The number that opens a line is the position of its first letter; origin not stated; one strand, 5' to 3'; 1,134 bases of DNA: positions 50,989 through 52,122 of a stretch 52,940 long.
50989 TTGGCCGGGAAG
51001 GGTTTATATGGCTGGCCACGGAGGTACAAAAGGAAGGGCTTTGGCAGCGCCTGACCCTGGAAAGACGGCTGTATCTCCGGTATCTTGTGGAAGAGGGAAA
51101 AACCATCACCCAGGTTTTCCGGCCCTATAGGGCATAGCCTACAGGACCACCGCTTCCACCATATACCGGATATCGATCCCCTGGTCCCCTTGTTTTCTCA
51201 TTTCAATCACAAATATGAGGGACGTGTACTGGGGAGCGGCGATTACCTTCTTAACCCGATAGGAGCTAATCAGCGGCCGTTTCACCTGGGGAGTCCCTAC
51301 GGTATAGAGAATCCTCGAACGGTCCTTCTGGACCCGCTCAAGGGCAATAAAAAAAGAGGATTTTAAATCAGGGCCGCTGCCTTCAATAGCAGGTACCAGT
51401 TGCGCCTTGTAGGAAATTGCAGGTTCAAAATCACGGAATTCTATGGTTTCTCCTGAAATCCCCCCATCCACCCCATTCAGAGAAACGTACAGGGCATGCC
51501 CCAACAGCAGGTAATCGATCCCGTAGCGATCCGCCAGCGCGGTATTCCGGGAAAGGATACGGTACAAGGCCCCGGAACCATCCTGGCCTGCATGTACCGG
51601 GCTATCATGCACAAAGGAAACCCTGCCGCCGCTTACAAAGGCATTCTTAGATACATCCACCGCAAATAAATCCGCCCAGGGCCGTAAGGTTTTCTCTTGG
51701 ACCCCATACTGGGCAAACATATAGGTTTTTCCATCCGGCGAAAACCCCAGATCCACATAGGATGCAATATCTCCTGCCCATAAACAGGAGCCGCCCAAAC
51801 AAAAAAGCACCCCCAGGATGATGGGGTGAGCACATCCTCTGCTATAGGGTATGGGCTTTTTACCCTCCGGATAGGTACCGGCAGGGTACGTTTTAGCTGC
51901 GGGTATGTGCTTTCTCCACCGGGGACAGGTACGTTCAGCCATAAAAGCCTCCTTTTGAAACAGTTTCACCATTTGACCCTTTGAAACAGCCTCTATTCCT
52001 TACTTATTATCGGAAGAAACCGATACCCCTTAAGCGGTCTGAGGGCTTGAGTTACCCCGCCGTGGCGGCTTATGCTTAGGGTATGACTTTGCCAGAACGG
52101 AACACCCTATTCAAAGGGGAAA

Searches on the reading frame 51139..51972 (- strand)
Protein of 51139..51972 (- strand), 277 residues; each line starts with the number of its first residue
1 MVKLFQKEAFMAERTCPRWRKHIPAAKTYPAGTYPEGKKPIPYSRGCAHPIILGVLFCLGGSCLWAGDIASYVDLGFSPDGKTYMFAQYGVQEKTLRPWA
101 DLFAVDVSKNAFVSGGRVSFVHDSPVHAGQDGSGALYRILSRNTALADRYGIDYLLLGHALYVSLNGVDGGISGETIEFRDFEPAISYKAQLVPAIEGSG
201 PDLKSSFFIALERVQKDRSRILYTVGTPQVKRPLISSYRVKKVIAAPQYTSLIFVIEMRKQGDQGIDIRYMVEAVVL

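Call 29: search_protein_families(library=pfam, proteins=[window:51139-51972:-])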
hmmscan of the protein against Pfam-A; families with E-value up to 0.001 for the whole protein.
window:51139-51972:- (277 aa): 1 family
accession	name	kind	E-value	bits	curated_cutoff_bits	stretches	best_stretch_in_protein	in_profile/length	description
PF10016.14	DUF2259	-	3.3e-34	119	25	1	86-275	2-188/189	Predicted secreted protein (DUF2259)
